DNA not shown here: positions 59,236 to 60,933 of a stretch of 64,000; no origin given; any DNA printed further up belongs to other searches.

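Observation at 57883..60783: Second GS-like ligase plus Rieske oxygenase module, paralogous to the first but with a VanA-type single-component oxygenase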

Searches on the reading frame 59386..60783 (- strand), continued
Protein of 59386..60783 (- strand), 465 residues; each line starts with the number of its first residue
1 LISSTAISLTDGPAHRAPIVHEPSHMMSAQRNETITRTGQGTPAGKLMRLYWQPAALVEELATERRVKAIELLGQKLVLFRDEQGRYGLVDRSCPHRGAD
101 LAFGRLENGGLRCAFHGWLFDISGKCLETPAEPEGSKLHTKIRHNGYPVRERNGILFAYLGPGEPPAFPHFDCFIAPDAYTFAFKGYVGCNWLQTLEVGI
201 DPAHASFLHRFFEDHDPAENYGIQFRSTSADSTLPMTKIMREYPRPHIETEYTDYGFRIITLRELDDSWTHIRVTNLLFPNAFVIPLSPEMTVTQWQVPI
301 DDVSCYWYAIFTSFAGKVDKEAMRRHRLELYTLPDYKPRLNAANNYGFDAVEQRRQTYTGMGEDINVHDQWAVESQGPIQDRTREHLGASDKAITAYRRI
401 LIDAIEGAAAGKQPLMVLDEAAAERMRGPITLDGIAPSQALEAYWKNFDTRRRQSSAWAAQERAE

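Call 51: search_protein_families(library=pfam, proteins=[L096:17066-17305:+, L097:13499-14056:-], max_evalue=0.01)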
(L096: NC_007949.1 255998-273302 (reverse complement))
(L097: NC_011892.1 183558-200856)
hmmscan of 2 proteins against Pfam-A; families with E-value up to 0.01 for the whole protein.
L096:17066-17305:+ (80 aa): 0 families

L097:13499-14056:- (185 aa): 1 family
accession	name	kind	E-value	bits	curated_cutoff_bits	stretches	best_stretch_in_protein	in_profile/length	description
PF16155.11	PnbB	-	9.2e-64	214.4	26.9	1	10-179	2-153/153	4-hydroxylaminobenzoate lyase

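Call 53: search_solved_structures(query=A1, max_evalue=1e-40, show_alignments=3)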
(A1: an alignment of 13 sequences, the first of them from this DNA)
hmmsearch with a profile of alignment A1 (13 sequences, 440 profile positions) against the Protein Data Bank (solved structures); distinct sequences matched with E-value up to 1e-40: 3.
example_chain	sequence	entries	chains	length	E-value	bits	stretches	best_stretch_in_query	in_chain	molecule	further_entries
7fhr_A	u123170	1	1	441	7.5e-74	251.9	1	1-279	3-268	Putative Phthalate 4,5-dioxygenase, subunit alpha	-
9ina_A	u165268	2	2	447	3.6e-73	249.7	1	2-390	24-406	Rieske (2Fe-2S) domain protein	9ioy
7fjl_A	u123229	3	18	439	1.2e-72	247.9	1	1-392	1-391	Rieske (2Fe-2S) domain protein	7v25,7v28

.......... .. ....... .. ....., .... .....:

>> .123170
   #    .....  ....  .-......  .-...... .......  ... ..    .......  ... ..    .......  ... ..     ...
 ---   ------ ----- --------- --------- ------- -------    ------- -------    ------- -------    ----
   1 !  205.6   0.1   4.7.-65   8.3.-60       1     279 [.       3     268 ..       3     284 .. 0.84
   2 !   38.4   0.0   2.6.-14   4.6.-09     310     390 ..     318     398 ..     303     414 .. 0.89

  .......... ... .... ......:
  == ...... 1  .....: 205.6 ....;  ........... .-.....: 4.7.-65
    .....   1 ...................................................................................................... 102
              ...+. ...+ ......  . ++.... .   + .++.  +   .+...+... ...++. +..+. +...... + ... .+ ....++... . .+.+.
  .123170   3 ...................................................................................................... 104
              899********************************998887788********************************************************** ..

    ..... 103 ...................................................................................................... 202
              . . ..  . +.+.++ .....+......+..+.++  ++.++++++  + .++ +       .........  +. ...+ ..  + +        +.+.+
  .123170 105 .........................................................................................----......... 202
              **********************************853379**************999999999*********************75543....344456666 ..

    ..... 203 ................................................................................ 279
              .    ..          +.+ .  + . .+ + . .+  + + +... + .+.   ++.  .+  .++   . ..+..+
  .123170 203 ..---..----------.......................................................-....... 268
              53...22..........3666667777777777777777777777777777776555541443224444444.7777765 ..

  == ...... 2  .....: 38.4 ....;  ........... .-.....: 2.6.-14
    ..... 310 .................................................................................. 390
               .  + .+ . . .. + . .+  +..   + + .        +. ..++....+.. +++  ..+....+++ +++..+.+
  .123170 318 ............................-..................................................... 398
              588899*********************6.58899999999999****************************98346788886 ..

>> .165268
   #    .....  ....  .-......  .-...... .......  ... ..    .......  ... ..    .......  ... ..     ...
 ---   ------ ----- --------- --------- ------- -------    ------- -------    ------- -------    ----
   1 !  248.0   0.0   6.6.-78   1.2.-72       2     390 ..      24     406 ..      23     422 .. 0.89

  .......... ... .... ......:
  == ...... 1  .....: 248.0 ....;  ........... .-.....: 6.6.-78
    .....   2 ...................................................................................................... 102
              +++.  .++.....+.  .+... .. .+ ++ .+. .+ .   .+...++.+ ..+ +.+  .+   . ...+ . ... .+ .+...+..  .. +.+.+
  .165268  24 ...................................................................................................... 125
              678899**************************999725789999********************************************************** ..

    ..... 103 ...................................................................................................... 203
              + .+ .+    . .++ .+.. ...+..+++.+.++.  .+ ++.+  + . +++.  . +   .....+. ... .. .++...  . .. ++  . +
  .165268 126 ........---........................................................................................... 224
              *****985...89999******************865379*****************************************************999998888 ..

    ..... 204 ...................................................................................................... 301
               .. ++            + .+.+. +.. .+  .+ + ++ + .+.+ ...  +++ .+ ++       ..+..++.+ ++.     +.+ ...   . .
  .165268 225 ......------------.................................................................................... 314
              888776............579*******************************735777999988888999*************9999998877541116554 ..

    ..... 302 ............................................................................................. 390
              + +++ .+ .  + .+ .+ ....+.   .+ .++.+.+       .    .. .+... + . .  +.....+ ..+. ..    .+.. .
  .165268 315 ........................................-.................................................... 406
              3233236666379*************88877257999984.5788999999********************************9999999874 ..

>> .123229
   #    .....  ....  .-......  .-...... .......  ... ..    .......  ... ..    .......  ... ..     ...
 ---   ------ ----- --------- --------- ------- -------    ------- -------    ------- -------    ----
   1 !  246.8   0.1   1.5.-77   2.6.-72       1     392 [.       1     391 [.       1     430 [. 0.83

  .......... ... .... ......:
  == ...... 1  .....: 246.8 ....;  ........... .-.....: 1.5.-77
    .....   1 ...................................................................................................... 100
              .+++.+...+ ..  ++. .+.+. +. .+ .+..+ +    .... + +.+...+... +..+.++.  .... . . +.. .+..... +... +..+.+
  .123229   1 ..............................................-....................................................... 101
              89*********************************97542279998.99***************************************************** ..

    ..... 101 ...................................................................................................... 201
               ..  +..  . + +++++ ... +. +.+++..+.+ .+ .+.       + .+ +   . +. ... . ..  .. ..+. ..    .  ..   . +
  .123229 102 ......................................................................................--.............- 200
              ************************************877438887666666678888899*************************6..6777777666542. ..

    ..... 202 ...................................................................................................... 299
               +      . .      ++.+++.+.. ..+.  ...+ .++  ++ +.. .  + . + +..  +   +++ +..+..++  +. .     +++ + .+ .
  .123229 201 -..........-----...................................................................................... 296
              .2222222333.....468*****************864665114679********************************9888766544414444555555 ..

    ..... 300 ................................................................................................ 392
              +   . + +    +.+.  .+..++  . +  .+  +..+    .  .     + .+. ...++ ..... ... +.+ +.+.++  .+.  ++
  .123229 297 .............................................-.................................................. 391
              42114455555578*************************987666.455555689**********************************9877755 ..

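Call 59: get_annotated_region(hit=H17, flank=6000)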
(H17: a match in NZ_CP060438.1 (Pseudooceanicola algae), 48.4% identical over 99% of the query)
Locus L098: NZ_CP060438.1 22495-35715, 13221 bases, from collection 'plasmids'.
description: Pseudooceanicola algae strain Lw-13e plasmid p111, complete sequence
organism: Pseudooceanicola algae (NCBI taxid 1537215)
taxonomy: Bacteria; Pseudomonadota; Alphaproteobacteria; Rhodobacterales; Paracoccaceae; Pseudooceanicola; Pseudooceanicola algae
host: -; source: whole organism,marine macroalga Fucus spiralis; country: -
typing (MOB-suite, as given by PLSDB): non-mobilizable
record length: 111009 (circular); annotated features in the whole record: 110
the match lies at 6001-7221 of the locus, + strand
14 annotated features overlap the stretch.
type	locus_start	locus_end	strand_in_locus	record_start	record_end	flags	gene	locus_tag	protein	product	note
CDS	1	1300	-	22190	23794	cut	-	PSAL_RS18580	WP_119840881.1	hydantoinase B/oxoprolinase family protein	-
CDS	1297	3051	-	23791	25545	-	-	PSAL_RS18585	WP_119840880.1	hydantoinase/oxoprolinase family protein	-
CDS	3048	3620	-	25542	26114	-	-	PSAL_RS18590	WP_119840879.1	ureidoglycolate lyase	GO:0000256 - allantoin catabolic process [Evidence IEA]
CDS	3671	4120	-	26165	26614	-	-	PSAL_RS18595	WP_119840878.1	flavodoxin domain-containing protein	-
CDS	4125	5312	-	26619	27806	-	-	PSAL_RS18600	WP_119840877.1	FAD-dependent oxidoreductase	-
CDS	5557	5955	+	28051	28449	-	-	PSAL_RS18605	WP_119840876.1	Rieske 2Fe-2S domain-containing protein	-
CDS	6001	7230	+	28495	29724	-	-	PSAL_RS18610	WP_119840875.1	aromatic ring-hydroxylating dioxygenase subunit alpha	-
CDS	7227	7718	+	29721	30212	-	-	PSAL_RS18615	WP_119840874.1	hypothetical protein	-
CDS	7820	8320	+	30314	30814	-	-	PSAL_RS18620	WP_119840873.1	GNAT family N-acetyltransferase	-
CDS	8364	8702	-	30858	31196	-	-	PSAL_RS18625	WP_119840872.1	5-carboxymethyl-2-hydroxymuconate isomerase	-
CDS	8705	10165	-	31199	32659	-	-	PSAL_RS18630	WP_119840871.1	glutamine synthetase family protein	GO:0006542 - glutamine biosynthetic process [Evidence IEA]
CDS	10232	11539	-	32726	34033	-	-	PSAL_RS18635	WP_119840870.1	TRAP transporter large permease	GO:0008643 - carbohydrate transport [Evidence IEA]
CDS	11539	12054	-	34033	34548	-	-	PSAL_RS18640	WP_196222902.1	TRAP transporter small permease subunit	-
CDS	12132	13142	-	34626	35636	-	-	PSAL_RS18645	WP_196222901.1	TRAP transporter substrate-binding protein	-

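Call 60: get_annotated_region(hit=H18, flank=6000)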
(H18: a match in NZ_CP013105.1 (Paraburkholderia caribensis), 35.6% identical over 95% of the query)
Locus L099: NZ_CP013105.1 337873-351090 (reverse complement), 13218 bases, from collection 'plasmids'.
description: Paraburkholderia caribensis strain MWAP64 plasmid 2, complete sequence
organism: Paraburkholderia caribensis (NCBI taxid 75105)
taxonomy: Bacteria; Pseudomonadota; Betaproteobacteria; Burkholderiales; Burkholderiaceae; Paraburkholderia; Paraburkholderia caribensis
host: -; source: -; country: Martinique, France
typing (MOB-suite, as given by PLSDB): non-mobilizable
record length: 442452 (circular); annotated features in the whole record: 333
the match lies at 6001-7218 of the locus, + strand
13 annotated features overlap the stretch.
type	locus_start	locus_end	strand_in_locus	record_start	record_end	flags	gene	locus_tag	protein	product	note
CDS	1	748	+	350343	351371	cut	-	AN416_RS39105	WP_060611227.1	amidohydrolase family protein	-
CDS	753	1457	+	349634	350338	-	-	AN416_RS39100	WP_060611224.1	4-carboxy-4-hydroxy-2-oxoadipate aldolase/oxaloacetate decarboxylase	-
CDS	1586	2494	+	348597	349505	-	-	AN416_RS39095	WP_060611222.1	amidohydrolase family protein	-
CDS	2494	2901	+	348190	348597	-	ligA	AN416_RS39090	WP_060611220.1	protocatechuate 4,5-dioxygenase subunit alpha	GO:0046278 - 3,4-dihydroxybenzoate metabolic process [Evidence IEA]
CDS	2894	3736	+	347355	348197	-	-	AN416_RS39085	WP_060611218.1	class III extradiol dioxygenase subunit beta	-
CDS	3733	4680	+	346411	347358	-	-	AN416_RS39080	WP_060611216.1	Gfo/Idh/MocA family oxidoreductase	-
CDS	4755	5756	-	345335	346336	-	-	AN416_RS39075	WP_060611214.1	LysR substrate-binding domain-containing protein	-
CDS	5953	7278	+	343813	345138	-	-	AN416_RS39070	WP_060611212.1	Rieske 2Fe-2S domain-containing protein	-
CDS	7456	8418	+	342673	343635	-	-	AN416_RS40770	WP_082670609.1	PDR/VanB family oxidoreductase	-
CDS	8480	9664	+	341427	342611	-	-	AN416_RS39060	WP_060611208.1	outer membrane protein transport protein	-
CDS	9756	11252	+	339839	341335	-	-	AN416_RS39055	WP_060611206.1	aldehyde dehydrogenase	-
CDS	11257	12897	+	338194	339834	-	-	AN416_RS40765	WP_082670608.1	FAD-dependent oxidoreductase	-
CDS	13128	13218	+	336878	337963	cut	-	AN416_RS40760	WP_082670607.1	porin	-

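Call 70: list_cluster_members(proteins=[P0267, P0270, P0291, P0297, P0304, P0323, P0339, P0357, P0257, P0242])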
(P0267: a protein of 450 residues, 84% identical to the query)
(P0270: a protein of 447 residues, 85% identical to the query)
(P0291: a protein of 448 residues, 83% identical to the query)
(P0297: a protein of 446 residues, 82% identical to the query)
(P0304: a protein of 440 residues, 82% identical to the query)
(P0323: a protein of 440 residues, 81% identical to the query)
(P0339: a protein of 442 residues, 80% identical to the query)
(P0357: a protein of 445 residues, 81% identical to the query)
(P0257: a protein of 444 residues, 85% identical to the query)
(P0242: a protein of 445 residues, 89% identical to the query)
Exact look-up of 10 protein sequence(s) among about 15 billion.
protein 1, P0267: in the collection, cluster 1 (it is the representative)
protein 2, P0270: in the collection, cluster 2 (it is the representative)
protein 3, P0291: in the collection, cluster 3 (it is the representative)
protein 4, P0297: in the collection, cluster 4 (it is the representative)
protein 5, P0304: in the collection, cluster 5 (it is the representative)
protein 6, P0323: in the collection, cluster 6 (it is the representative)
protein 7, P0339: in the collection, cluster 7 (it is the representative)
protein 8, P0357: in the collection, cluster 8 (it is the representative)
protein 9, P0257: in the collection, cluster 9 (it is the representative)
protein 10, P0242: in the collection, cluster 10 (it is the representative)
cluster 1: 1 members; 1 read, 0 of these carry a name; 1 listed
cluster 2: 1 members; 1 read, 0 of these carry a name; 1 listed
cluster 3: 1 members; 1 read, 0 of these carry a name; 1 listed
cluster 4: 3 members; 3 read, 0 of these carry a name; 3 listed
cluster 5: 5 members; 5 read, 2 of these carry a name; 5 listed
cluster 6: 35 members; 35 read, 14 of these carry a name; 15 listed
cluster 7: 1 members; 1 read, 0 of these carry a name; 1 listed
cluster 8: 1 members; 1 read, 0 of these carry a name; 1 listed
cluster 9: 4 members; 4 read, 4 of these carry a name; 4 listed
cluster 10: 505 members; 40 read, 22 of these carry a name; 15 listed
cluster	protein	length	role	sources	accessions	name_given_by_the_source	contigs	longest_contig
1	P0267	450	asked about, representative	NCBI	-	-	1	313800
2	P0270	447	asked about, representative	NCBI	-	-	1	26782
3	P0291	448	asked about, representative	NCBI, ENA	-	-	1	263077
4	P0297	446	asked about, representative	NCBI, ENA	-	-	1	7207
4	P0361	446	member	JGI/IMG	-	-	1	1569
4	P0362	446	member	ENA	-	-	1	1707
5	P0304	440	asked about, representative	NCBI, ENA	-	-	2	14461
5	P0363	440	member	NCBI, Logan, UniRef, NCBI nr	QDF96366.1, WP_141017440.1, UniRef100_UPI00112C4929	ring-hydroxylating oxygenase subunit alpha [Azoarcus sp. DD4] | aromatic ring-hydroxylating dioxygenase subunit alpha n=1 Tax=Azoarcus sp. DD4 ... | aromatic ring-hydroxylating dioxygenase subunit alpha [Azoarcus sp. DD4]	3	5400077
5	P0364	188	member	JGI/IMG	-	hypothetical protein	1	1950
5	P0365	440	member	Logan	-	-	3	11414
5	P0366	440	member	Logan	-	-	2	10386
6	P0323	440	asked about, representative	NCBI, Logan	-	-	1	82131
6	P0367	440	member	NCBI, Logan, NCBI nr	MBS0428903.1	MAG: aromatic ring-hydroxylating dioxygenase subunit alpha [Proteobacteria bacterium] | aromatic ring-hydroxylating dioxygenase subunit alpha [Pseudomonadota bacterium]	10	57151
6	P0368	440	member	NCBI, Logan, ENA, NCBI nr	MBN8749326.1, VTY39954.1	Phthalate 4,5-dioxygenase oxygenase subunit [Xylophilus ampelinus] | aromatic ring-hydroxylating dioxygenase subunit alpha [Variovorax sp.]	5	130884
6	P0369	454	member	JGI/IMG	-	phenylpropionate dioxygenase-like ring-hydroxylating dioxygenase large terminal subunit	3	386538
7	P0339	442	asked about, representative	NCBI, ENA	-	-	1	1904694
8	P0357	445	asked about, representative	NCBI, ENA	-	-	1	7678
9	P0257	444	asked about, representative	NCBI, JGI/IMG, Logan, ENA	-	phenylpropionate dioxygenase-like ring-hydroxylating dioxygenase large terminal subunit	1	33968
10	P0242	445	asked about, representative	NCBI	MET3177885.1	UNVERIFIED_ORG: nitrite reductase/ring-hydroxylating ferredoxin subunit [Variovorax ...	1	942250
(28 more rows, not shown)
